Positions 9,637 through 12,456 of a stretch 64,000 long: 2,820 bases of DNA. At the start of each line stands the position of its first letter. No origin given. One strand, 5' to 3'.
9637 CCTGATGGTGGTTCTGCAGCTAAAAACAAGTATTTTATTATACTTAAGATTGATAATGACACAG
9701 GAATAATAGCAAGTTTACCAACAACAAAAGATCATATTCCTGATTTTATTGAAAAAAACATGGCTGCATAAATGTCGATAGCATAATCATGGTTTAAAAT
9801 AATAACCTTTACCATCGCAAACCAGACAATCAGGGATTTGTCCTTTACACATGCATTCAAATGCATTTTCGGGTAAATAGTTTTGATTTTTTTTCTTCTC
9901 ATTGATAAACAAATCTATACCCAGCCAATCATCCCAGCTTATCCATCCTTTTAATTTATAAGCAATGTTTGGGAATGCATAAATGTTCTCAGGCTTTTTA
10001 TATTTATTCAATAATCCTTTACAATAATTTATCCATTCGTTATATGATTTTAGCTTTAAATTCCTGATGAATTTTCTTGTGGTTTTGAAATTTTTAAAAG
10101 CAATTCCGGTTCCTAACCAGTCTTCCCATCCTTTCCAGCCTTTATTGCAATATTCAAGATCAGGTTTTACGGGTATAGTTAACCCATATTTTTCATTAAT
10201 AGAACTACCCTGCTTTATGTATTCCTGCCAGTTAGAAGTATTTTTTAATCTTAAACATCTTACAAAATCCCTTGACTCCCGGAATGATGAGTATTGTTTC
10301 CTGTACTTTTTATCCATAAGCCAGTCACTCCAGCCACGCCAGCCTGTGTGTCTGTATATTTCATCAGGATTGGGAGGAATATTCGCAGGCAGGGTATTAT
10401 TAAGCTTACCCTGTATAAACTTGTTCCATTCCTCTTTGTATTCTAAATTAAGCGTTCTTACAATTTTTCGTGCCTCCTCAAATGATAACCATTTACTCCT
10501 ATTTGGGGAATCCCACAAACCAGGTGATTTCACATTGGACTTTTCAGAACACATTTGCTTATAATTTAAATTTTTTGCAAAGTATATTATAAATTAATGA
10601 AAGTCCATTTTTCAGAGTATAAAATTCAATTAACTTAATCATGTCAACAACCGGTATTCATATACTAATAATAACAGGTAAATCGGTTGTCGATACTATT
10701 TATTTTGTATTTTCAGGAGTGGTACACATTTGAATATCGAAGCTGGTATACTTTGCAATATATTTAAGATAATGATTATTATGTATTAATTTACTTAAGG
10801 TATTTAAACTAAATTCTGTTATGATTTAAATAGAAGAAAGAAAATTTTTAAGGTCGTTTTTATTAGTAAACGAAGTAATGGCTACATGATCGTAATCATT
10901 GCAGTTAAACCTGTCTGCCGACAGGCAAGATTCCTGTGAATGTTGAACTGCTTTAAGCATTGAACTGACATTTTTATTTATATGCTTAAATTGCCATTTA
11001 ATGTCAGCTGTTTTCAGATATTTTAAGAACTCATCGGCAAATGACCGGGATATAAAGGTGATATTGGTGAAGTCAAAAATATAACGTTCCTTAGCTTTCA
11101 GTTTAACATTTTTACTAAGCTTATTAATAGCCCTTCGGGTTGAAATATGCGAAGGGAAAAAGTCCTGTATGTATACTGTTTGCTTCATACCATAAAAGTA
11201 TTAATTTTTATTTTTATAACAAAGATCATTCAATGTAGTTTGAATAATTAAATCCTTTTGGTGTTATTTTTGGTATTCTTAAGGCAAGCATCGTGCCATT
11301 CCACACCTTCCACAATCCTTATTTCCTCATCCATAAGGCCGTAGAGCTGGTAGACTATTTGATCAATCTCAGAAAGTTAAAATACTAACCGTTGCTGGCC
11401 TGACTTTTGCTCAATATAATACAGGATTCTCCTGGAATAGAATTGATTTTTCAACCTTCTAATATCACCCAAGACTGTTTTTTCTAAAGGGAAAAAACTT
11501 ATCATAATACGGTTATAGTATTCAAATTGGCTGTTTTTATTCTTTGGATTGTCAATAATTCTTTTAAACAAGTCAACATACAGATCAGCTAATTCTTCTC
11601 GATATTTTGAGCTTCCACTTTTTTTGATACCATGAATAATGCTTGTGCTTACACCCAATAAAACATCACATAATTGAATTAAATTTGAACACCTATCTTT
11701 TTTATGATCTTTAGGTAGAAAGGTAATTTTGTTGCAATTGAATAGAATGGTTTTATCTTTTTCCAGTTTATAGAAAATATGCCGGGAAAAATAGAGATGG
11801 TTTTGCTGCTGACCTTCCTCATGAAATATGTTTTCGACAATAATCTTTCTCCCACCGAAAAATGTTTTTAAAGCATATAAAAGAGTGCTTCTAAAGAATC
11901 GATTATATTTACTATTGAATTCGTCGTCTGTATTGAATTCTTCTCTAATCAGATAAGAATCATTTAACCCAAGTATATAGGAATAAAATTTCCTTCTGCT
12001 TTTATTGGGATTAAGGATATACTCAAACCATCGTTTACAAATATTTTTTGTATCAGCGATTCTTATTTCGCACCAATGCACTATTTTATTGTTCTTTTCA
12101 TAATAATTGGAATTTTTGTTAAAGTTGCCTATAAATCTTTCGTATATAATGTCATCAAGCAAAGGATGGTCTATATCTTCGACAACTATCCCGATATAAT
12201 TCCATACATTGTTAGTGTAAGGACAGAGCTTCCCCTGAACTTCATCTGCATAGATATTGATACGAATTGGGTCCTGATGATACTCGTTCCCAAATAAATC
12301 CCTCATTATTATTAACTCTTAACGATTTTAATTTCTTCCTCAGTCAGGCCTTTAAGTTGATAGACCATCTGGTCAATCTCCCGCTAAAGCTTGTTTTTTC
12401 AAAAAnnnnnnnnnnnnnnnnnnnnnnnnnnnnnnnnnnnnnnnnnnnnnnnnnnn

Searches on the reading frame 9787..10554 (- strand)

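Call 94: search_protein_families(library=pfam, proteins=[window:9787-10554:-], max_evalue=0.1)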
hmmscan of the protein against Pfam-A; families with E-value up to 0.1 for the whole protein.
window:9787-10554:- (255 aa): 2 families
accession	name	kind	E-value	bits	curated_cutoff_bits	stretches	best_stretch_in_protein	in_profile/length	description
PF08411.15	Exonuc_X-T_C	-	0.059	12.9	27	0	27-53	201-227/269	Exonuclease C-terminal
PF21653.3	pulA_all-beta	-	0.095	12.7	26.7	0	197-239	15-59/60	Pullulanase, all-beta domain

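Call 95: search_protein_families(library=padloc, proteins=[window:9787-10554:-], max_evalue=0.1)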
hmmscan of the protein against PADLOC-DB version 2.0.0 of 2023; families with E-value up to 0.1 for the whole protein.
window:9787-10554:- (255 aa): 1 family
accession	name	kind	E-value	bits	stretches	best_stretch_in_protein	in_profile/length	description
PDLC04892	PDC-S06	-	0.037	10.3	1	82-125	322-365/843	-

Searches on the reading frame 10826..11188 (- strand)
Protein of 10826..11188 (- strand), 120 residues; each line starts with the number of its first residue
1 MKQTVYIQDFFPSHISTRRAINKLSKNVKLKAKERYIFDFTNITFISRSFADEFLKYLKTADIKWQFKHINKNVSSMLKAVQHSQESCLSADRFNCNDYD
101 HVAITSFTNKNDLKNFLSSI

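Call 94: search_protein_families(library=pfam, proteins=[window:10826-11188:-], max_evalue=0.1)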
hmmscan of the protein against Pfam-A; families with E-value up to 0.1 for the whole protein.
window:10826-11188:- (120 aa): 3 families
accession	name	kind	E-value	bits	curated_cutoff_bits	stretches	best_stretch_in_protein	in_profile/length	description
PF14213.11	DUF4325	-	0.0074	16.4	23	1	29-55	13-38/64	STAS-like domain of unknown function (DUF4325)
PF18330.7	Lig_C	-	0.012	16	25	1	24-73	50-99/125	Ligase Pab1020 C-terminal region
PF07876.18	Dabb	-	0.021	15.9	25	1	88-117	43-70/96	Stress responsive A/B Barrel Domain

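Call 95: search_protein_families(library=padloc, proteins=[window:10826-11188:-], max_evalue=0.1)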
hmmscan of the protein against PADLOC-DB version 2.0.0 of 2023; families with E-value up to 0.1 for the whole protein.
window:10826-11188:- (120 aa): 1 family
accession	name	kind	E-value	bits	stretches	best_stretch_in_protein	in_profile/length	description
PDLC02119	Csn2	-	0.0061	14.5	1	2-82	61-137/221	-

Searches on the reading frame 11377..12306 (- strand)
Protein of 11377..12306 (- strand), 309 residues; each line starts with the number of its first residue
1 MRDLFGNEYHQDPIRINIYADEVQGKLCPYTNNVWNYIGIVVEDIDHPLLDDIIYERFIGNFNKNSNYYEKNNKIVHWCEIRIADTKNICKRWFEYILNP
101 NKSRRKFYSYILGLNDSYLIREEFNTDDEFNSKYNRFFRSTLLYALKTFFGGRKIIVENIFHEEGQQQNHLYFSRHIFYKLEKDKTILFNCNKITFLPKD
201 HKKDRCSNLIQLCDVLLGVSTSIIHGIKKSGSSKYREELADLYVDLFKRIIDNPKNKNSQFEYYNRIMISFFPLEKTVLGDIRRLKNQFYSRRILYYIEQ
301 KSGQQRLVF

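Call 5: search_protein_families(library=pfam, proteins=[window:11377-12306:-], max_evalue=0.01)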
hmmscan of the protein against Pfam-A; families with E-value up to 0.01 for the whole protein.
window:11377-12306:- (309 aa): 0 families

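Call 6: search_protein_families(library=padloc, proteins=[window:11377-12306:-], max_evalue=0.01)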
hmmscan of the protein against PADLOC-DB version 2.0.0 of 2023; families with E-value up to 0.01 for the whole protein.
window:11377-12306:- (309 aa): 0 families

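Call 7: search_protein_families(library=ncbifam, proteins=[window:11377-12306:-], max_evalue=0.01)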
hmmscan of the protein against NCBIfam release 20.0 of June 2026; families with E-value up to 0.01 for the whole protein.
window:11377-12306:- (309 aa): 0 families

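Call 94: search_protein_families(library=pfam, proteins=[window:11377-12306:-], max_evalue=0.1)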
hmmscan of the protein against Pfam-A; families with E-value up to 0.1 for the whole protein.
window:11377-12306:- (309 aa): 0 families

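Call 95: search_protein_families(library=padloc, proteins=[window:11377-12306:-], max_evalue=0.1)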
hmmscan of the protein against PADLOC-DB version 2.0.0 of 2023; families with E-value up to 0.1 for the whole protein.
window:11377-12306:- (309 aa): 0 families
